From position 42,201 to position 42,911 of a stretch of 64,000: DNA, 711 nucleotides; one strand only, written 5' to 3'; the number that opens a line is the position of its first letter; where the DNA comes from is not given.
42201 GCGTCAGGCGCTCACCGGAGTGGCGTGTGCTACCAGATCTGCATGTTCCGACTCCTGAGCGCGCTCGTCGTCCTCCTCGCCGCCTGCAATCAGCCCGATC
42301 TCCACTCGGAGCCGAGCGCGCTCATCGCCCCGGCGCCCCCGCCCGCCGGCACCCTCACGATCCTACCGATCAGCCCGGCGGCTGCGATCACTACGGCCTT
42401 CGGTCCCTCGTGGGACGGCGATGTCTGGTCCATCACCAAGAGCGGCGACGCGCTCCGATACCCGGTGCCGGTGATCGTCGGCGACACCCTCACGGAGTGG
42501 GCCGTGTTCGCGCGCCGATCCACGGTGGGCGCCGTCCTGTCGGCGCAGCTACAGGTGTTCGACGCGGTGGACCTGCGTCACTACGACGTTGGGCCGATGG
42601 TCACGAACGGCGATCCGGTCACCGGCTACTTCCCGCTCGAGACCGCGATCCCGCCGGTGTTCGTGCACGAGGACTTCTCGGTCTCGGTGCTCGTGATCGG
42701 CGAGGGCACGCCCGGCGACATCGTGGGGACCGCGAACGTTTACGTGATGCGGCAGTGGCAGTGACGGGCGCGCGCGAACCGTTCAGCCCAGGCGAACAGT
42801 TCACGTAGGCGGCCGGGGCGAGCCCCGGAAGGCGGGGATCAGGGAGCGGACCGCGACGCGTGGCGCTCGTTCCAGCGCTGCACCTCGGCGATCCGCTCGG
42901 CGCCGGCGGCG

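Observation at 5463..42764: Dispersed family of four further lipoproteins sharing a fibre-like beta domain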

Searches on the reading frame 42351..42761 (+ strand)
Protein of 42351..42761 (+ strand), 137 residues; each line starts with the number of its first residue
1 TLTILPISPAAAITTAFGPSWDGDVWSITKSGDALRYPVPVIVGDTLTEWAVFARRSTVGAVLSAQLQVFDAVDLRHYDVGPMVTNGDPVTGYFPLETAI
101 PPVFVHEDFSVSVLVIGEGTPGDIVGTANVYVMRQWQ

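Call 24: predict_structure(alignment_id=A3)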
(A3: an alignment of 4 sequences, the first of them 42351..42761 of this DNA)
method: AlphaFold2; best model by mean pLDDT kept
length: 137 residues; sequences in the alignment: 4
mean_pLDDT: 80.0   pTM: 0.75
mean pLDDT of the five models: 80.0, 78.9, 71.3, 64.8, 37.7
residues with pLDDT >= 90: 29; 70-90: 78; 50-70: 30; < 50: 0
segments of 3 or more residues with pLDDT < 50: none
pLDDT, mean of each block of 10 residues (from residue 1): 69 60 71 79 90 81 88 90 78 86 89 81 79 77
secondary structure, 60 per line:
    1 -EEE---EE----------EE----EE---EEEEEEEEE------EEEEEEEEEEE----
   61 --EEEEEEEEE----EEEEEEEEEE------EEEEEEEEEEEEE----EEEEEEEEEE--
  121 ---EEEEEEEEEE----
elements in order: E2-4 E31-39 E46-56 E63-71 E76-85 E92-104 E109-118 E124-133

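Call 28: fold_search(model_id=the predicted structure, library=pdb)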
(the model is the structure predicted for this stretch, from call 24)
No match with E <= 0.001 here; weaker rows may still be real.
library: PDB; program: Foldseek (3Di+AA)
matches with E <= 10: 500; with E <= 0.001: 0
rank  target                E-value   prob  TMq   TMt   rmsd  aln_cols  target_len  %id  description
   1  1uy1                  1.5e-03  1.00  0.55  0.57   5.7       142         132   15  Binding sub-site dissection of a family 6 carbohydrate-binding module by X-ray crystallography and isothermal titration  (released 2004-06-18)
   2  9jsm_E                1.9e-03  1.00  0.46  0.17   7.6       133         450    7  Clostridium perfringens iota toxin pore Ib in prepore VI state (released 2025-05-14)
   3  2xon_L                2.1e-03  1.00  0.41  0.40   5.2       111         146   15  Structure of TmCBM61 in complex with beta-1,4-galactotriose at 1.4 A resolution (released 2010-09-08)
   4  3oea_A                2.1e-03  1.00  0.40  0.38   6.3       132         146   15  Crystal structure of the Q121E mutants of C.polysaccharolyticus CBM16-1 bound to cellopentaose (released 2010-08-25)
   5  2zex_A                2.6e-03  0.95  0.31  0.29   9.4       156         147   14  Family 16 carbohydrate binding module (released 2008-03-04)
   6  1gmm                  2.8e-03  1.00  0.57  0.61   5.1       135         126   14  Carbohydrate binding module CBM6 from xylanase U Clostridium thermocellum (released 2001-11-28)
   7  8zuh_C                2.8e-03  1.00  0.46  0.30   7.7       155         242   13  Crystal structure of bovine Fbs2/Skp1/Man3GlcNAc2 complex (released 2024-09-04)
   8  2xom_A                3.0e-03  1.00  0.42  0.40   5.0       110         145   14  Atomic resolution structure of TmCBM61 in complex with beta-1,4- galactotriose (released 2010-09-08)
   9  1uy2_A                3.5e-03  1.00  0.58  0.61   5.1       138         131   14  Binding sub-site dissection of a family 6 carbohydrate-binding module by X-ray crystallography and isothermal titratio (released 2004-06-18)
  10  4g3y_C                3.5e-03  1.00  0.39  0.36   9.8       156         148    9  Crystal structure of TNF-alpha in complex with Infliximab Fab fragment (released 2013-03-27)
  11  1uxx_X                3.7e-03  1.00  0.52  0.56   5.8       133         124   14  CBM6ct from Clostridium thermocellum in complex with xylopentaose (released 2004-03-11)
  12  5w6h_A                3.7e-03  1.00  0.45  0.13   7.2       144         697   12  Crystal structure of Bacteriophage CBA120 tailspike protein 4 enzymatically active domain (TSP4dN, orf213) (released 2018-10-24)
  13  8zuh_A                3.7e-03  1.00  0.43  0.27   7.9       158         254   13  Crystal structure of bovine Fbs2/Skp1/Man3GlcNAc2 complex (released 2024-09-04)
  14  1uxz_A                3.9e-03  1.00  0.49  0.50   6.0       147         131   14  Carbohydrate binding module (CBM6cm-2) from Cellvibrio mixtus lichenase 5A (released 2004-03-11)
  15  3oeb_A                3.9e-03  1.00  0.41  0.40   6.2       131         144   14  Crystal structure of the Q121E mutant of C.polysaccharolyticus CBM16-1 bound to mannopentaose (released 2010-08-25)
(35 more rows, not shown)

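Call 29: fold_search(model_id=the predicted structure, library=viral)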
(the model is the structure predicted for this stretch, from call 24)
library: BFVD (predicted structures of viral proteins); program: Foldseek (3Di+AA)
matches with E <= 10: 500; with E <= 0.001: 21
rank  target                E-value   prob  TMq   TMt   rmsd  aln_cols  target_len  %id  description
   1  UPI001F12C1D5         2.9e-04  1.00  0.51  0.15   5.5       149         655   15  (no name look-up for this kind of identifier)
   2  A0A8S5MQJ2            3.2e-04  1.00  0.55  0.39   4.9       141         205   21  Uncharacterized protein [Podoviridae sp. ctUS21]
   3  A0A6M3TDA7            3.9e-04  1.00  0.44  0.23   5.8       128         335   12  (no name in the UniProt tables at hand)
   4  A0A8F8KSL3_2          3.9e-04  1.00  0.49  0.07   6.7       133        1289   14  Pectinesterase A/Acyl-CoA thioester hydrolase [Clandestinovirus]
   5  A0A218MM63            4.8e-04  1.00  0.62  0.14   5.2       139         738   14  Uncharacterized protein [uncultured virus]
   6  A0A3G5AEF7            5.1e-04  1.00  0.49  0.35   9.3       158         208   10  C1q domain-containing protein [Satyrvirus sp.]
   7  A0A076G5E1            5.9e-04  1.00  0.45  0.15   9.6       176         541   12  (no name in the UniProt tables at hand)
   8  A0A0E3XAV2            5.9e-04  1.00  0.48  0.15   5.2       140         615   17  Minor tail protein [Gordonia phage Gmala1]
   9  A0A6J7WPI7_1          6.2e-04  1.00  0.40  0.09  10.2       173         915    8  Intramolecular chaperone auto-processing domain containing protein [uncultured Caudovirales phage]
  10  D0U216                6.6e-04  1.00  0.50  0.18   7.6       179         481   18  Uncharacterized protein [Clavibacter phage CMP1]
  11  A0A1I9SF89            6.9e-04  1.00  0.66  0.14   4.0       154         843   12  Probable tail spike protein [Klebsiella phage vB_KpnP_KpV767]
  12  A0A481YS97            6.9e-04  1.00  0.42  0.29   9.1       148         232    9  Uncharacterized protein [Iridovirus LCIVAC01]
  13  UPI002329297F         6.9e-04  1.00  0.48  0.14   5.1       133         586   17  (no name look-up for this kind of identifier)
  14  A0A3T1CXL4            7.3e-04  1.00  0.45  0.31   4.5       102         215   22  C1q domain-containing protein [Acanthamoeba castellanii medusavirus J1]
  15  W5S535                7.3e-04  1.00  0.48  0.23   7.1       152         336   15  Collagen triple helix repeat protein [Pithovirus sibericum]
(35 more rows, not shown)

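Call 31: search_protein_representatives(alignment_id=A3)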
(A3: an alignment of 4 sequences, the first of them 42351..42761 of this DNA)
Query: 4 sequences, 138 profile positions. Proteins with E-value up to 0.001 (for the whole library): 156; up to 1e-10: 51; up to 1e-30: 4. The best 150 are listed.
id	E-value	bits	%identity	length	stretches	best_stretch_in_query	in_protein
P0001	1.6e-64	232.1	-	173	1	2-138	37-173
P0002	3.5e-62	224.5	-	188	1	1-136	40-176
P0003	2.4e-46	173.2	-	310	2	1-136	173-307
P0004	4.4e-32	127.0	-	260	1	3-135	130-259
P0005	7.9e-27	110.0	-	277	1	2-136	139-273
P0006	9.7e-27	109.7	-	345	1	3-136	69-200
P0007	4.0e-26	107.7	-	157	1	1-132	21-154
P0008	6.4e-26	107.1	-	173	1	3-135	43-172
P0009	3.8e-24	101.3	-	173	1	5-135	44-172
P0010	6.3e-24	100.6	-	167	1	3-135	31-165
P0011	6.6e-24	100.5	-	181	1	1-136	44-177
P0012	1.7e-23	99.2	-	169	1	3-133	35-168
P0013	6.1e-23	97.4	-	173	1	3-136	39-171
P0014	1.3e-22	96.3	-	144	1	7-132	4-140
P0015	8.3e-22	93.7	-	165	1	2-135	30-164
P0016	2.6e-21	92.1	-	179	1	4-136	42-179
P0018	4.1e-20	88.2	-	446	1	7-134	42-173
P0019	1.5e-19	86.5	-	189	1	3-136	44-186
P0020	2.2e-19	85.9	-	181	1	5-136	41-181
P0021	4.6e-19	84.8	-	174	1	7-136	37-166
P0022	1.1e-18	83.7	-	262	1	3-136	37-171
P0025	2.2e-17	79.4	-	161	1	2-136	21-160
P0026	2.4e-17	79.2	-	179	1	7-136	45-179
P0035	4.7e-15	71.8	-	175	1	2-135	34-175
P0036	6.1e-15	71.5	-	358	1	6-135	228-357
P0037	7.3e-15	71.2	-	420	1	1-135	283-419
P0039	9.5e-14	67.6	-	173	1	8-135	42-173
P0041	4.1e-13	65.6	-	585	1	7-136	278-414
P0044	4.5e-12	62.2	-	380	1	8-135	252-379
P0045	5.7e-12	61.9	-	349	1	13-136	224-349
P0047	1.6e-11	60.4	-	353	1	15-136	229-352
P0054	2.0e-10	56.9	-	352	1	10-135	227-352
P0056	4.5e-10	55.7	-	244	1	10-135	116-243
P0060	4.7e-09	52.4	-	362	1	8-136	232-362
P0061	5.3e-09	52.3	-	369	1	3-136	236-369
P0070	3.1e-08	49.8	-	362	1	9-136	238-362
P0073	6.0e-08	48.8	-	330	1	4-132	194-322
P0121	5.2e-05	39.3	-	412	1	8-127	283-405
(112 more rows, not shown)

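Call 41: find_encoding_contigs(protein=P0004, flank=10000, max_places=3)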
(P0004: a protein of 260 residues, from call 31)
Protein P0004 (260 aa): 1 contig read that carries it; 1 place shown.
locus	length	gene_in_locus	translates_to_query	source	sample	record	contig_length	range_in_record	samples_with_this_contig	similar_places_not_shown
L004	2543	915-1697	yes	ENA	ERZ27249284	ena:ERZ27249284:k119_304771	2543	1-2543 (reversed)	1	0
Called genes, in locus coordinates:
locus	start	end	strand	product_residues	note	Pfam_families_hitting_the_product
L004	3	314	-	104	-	?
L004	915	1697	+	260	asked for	-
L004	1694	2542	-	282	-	?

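Call 42: find_encoding_contigs(protein=P0010, flank=10000, max_places=3)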
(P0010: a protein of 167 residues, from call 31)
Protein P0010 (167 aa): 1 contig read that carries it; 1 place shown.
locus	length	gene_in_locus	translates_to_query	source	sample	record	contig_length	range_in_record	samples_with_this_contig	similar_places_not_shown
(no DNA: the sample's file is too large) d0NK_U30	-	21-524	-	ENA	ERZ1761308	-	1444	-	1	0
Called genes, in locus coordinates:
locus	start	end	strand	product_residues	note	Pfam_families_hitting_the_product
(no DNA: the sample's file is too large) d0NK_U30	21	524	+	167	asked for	-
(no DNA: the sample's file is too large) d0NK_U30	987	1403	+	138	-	-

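Call 47: list_cluster_members(proteins=[P0003, P0005, P0006, P0007, P0008, P0009, P0011, P0012, P0018, P0022])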
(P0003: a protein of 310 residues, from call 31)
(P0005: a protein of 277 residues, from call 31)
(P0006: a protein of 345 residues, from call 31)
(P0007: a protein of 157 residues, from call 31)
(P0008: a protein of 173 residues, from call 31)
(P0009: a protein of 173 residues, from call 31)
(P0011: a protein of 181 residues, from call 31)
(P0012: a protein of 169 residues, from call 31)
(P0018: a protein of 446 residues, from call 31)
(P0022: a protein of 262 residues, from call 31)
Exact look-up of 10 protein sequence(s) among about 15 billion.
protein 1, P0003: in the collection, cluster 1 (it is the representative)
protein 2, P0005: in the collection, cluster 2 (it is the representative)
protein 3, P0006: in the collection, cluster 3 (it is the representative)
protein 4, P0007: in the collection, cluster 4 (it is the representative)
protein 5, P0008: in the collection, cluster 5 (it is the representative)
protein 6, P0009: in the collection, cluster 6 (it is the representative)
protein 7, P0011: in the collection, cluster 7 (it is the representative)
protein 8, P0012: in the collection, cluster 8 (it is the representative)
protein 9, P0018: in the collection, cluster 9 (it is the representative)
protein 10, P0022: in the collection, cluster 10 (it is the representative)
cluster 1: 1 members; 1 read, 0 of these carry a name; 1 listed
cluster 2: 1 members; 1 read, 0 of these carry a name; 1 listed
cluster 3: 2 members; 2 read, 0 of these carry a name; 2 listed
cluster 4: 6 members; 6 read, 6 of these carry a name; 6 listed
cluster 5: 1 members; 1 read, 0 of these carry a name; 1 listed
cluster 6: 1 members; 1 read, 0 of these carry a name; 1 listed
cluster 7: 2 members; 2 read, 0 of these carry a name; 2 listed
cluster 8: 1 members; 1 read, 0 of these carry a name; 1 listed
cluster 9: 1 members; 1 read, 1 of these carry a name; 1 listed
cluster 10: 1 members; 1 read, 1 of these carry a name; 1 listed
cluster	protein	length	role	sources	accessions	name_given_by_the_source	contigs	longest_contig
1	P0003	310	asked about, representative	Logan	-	-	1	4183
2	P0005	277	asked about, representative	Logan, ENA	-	-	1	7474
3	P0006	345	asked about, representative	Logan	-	-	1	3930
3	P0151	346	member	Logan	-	-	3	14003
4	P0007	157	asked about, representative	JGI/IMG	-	hypothetical protein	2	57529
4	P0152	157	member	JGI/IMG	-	hypothetical protein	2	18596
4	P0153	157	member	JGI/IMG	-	hypothetical protein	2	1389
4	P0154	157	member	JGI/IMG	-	hypothetical protein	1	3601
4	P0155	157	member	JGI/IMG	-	hypothetical protein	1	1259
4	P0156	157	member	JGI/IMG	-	hypothetical protein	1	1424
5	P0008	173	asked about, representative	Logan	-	-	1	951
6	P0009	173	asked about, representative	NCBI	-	-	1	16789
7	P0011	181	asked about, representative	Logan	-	-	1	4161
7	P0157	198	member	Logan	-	-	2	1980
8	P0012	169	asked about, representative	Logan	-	-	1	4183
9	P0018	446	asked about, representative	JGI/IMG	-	hypothetical protein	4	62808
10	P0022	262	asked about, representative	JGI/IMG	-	hypothetical protein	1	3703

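Call 48: find_encoding_contigs(protein=P0007, flank=10000, max_places=2)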
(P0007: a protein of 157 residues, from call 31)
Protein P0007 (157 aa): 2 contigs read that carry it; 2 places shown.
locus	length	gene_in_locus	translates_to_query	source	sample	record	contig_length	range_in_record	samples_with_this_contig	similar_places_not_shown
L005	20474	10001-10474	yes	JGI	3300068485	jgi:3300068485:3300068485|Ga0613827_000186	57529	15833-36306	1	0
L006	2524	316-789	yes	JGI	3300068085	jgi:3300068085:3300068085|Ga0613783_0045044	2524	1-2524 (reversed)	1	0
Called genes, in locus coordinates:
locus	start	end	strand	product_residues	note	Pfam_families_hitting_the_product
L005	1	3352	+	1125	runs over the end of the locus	-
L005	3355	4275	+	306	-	PF13884:Peptidase_S74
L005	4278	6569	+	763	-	-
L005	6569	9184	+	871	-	-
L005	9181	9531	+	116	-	-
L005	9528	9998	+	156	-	-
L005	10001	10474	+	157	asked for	-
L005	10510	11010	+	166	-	-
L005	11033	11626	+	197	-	-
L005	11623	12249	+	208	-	-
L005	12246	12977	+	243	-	PF01183:Glyco_hydro_25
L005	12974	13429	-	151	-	-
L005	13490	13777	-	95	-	-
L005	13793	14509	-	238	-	-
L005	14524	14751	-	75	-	-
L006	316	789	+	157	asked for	-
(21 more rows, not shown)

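Call 49: find_encoding_contigs(protein=P0018, flank=10000, max_places=2)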
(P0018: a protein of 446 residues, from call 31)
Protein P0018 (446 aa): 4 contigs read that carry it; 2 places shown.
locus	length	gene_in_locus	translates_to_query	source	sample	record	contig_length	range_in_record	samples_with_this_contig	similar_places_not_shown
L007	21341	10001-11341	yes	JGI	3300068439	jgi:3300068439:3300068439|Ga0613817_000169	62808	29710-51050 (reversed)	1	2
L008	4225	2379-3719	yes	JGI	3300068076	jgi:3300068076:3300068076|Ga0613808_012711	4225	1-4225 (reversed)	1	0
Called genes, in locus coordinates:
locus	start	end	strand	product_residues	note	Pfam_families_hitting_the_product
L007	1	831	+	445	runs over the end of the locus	-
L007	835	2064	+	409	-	PF09343:DUF2460 (weak)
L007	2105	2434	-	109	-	-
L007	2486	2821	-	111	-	-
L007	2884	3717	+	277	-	PF09931:Phage_phiJL001_Gp84_N, PF09356:Phage_BR0599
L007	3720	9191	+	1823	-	PF13550:Phage-tail_3, PF23666:Rcc01698_C, PF13385:Laminin_G_3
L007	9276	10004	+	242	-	-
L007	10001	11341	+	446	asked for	-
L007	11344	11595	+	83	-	-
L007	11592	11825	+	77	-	-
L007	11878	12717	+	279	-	PF01510:Amidase_2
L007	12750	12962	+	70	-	-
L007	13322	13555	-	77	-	-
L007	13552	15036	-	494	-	-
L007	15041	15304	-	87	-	-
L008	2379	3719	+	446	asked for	-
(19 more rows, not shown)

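Call 50: find_encoding_contigs(protein=P0009, flank=10000, max_places=2)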
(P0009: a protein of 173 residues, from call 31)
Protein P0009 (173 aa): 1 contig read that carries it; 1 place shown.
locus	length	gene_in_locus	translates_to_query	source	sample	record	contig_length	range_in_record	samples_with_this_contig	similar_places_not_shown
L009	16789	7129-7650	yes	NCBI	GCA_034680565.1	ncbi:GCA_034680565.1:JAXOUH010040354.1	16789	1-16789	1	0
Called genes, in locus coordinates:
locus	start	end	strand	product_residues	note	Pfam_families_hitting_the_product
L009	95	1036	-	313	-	-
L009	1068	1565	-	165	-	PF12694:cpYpsA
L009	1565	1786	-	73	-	-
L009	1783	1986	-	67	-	-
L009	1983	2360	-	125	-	-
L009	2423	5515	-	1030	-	-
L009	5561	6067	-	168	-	-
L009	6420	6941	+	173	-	-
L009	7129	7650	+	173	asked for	-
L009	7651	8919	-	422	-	-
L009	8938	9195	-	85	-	-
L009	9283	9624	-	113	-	-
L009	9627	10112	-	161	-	-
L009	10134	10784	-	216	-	PF24175:SU10_adaptor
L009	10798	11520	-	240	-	-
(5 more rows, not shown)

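Call 67: search_protein_families(library=phrogs, proteins=[P0036, P0037, P0044, P0045, P0060, P0061, P0073, P0041, P0121, P0056], max_evalue=0.001)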
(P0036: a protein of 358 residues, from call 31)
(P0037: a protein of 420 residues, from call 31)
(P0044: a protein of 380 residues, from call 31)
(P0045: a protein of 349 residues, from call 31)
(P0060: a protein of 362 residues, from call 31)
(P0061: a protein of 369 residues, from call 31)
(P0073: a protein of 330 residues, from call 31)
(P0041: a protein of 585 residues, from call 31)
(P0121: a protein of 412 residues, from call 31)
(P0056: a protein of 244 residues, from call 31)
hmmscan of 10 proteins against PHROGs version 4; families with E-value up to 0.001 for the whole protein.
P0036 (358 aa): 0 families

P0037 (420 aa): 0 families

P0044 (380 aa): 0 families

P0045 (349 aa): 0 families

P0060 (362 aa): 0 families

P0061 (369 aa): 0 families

P0073 (330 aa): 0 families

P0041 (585 aa): 1 family
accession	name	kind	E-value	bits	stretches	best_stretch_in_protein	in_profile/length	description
phrog_3398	-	head and packaging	2.6e-06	28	0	132-238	80-164/359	virion structural protein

P0121 (412 aa): 3 families
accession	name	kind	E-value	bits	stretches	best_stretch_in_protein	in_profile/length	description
phrog_38233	-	tail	1.3e-13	50.8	2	4-139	272-392/896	tail fiber protein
phrog_30390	-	unknown function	1.4e-11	44.6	1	5-90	454-537/766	-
phrog_2885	-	tail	5.3e-07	27.3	1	44-84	3008-3045/4179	baseplate wedge subunit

P0056 (244 aa): 1 family
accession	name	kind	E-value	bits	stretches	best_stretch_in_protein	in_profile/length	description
phrog_4465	-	tail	0.00053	20.4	0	26-67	23-64/342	tail fiber protein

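Call 68: search_protein_families(library=pfam, proteins=[P0036, P0037, P0044, P0045, P0060, P0061, P0073, P0041, P0121, P0056], max_evalue=0.01)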
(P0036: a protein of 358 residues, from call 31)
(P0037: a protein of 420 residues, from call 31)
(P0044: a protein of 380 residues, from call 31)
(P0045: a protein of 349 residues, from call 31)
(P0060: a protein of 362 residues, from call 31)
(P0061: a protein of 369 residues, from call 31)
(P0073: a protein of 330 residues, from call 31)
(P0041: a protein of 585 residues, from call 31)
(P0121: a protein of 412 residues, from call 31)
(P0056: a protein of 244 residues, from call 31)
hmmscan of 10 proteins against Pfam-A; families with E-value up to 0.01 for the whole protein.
P0036 (358 aa): 0 families

P0037 (420 aa): 0 families

P0044 (380 aa): 1 family
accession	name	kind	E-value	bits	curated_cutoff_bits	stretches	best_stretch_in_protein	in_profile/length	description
PF03033.26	Glyco_transf_28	-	0.0034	17.9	26.2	0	233-278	82-127/139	Glycosyltransferase family 28 N-terminal domain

P0045 (349 aa): 0 families

P0060 (362 aa): 0 families

P0061 (369 aa): 0 families

P0073 (330 aa): 0 families

P0041 (585 aa): 0 families

P0121 (412 aa): 0 families

P0056 (244 aa): 0 families

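Call 69: list_cluster_members(proteins=[P0036, P0037, P0044, P0045, P0047, P0054, P0060, P0061, P0070, P0073])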
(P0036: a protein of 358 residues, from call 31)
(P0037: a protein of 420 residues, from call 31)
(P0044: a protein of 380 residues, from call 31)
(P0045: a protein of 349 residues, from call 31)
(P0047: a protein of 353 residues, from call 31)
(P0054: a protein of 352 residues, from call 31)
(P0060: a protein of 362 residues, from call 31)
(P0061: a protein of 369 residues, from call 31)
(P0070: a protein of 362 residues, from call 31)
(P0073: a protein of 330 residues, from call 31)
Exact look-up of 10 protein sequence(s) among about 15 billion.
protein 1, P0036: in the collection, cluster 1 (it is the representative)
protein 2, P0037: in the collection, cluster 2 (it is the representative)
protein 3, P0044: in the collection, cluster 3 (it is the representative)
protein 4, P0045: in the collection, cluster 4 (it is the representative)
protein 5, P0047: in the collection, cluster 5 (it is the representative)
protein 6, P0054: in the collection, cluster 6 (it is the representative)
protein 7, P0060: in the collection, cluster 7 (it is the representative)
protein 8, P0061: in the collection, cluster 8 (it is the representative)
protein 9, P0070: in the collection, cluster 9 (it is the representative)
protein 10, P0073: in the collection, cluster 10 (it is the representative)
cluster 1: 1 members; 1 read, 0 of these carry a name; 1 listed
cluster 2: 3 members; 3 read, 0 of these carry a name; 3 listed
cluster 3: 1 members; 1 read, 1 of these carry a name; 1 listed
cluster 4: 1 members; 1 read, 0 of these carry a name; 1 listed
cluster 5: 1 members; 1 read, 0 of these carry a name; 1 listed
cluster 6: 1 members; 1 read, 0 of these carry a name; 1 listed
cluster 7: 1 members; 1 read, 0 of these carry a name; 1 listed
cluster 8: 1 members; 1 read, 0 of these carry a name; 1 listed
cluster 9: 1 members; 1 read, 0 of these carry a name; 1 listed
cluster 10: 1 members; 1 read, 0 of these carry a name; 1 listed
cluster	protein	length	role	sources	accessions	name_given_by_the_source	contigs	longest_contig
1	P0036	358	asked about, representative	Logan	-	-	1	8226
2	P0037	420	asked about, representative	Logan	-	-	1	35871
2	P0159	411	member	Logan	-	-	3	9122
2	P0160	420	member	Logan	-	-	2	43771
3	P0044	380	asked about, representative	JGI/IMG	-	hypothetical protein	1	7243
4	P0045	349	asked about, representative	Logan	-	-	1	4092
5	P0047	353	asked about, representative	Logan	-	-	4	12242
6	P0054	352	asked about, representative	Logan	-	-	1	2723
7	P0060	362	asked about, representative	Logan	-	-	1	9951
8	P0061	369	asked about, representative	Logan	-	-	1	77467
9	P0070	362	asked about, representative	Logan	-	-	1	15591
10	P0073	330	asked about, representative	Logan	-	-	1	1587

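Call 70: find_encoding_contigs(protein=P0061, flank=10000, max_places=1)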
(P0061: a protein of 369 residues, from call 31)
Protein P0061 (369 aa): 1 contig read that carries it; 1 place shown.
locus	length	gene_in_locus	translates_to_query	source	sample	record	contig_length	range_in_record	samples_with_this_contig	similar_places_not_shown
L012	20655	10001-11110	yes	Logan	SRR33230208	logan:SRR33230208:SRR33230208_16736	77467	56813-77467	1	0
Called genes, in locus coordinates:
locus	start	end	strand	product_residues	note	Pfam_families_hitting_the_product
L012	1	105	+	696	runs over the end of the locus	-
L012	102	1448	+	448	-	-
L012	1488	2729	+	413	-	-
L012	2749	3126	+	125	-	-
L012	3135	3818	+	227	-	PF24175:SU10_adaptor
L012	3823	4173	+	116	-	-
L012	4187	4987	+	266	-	-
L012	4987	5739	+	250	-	-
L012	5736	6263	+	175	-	-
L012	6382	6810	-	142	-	-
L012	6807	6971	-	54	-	-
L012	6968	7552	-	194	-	-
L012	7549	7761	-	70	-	-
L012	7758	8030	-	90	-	-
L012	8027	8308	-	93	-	-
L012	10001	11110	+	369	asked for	-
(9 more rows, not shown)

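Call 71: find_encoding_contigs(protein=P0160, flank=10000, max_places=1)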
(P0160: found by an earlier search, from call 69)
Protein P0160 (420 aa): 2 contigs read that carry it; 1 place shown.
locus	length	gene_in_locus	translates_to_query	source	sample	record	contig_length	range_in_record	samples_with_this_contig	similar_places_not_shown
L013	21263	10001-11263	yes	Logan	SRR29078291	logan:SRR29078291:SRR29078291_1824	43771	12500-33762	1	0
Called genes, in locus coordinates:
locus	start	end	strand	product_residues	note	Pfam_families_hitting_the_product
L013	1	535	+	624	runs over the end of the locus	-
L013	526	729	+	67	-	-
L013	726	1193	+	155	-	-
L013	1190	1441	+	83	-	-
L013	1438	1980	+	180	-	-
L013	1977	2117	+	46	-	-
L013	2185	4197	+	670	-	-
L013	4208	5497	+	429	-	-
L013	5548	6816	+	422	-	-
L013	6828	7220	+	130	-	-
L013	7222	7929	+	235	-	-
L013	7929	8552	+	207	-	-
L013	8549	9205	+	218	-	PF24175:SU10_adaptor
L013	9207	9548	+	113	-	-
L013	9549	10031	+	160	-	-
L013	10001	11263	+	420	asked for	-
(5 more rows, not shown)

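Call 72: find_encoding_contigs(protein=P0047, flank=10000, max_places=1)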
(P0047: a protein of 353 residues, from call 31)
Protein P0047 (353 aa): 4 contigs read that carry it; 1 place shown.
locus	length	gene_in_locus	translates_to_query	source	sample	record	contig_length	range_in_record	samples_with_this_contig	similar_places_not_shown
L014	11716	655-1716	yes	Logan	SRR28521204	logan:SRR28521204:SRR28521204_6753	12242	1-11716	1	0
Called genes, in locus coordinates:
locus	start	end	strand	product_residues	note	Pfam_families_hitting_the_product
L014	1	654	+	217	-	?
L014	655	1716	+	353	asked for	-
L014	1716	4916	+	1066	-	-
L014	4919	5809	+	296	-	-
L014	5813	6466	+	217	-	-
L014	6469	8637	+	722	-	-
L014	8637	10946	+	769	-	-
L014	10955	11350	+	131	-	-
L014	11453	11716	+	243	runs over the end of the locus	-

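Call 100: list_cluster_members(proteins=[P0013, P0015, P0016, P0019, P0020, P0021, P0025, P0026, P0035, P0039])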
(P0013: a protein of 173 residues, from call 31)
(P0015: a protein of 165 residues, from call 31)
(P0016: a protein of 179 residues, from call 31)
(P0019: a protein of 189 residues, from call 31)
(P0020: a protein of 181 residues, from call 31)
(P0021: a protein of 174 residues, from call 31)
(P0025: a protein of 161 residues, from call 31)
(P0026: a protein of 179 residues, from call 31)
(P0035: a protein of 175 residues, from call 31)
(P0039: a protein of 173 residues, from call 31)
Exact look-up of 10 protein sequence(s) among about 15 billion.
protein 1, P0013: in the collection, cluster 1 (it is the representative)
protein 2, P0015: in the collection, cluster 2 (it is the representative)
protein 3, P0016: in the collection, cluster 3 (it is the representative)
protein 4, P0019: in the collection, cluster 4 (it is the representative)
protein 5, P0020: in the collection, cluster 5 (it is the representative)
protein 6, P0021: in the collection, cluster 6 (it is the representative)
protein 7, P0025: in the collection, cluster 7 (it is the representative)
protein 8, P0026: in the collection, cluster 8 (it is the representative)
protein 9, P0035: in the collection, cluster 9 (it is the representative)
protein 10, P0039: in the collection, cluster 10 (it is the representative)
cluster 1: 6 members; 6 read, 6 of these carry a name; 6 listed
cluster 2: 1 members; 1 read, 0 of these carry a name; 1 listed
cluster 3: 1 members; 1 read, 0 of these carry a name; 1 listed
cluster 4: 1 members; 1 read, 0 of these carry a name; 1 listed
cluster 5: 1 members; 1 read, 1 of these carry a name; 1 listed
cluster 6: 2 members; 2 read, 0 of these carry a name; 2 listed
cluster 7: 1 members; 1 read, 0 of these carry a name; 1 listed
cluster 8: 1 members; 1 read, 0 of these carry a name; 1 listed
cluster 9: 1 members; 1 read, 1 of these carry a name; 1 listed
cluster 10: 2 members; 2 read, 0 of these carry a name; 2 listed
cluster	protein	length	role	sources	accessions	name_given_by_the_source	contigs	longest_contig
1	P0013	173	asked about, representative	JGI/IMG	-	hypothetical protein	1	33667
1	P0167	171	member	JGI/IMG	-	hypothetical protein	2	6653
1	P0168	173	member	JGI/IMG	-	hypothetical protein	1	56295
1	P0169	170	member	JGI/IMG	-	hypothetical protein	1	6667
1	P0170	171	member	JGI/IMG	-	hypothetical protein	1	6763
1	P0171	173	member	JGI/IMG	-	hypothetical protein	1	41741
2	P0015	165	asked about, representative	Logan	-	-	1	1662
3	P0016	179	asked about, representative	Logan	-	-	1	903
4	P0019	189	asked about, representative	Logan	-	-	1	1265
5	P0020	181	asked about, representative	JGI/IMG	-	hypothetical protein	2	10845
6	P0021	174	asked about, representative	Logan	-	-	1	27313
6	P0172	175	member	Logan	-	-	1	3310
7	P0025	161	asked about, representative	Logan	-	-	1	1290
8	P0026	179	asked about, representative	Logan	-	-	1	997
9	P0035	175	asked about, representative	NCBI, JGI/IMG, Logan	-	hypothetical protein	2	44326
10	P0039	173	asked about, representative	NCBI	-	-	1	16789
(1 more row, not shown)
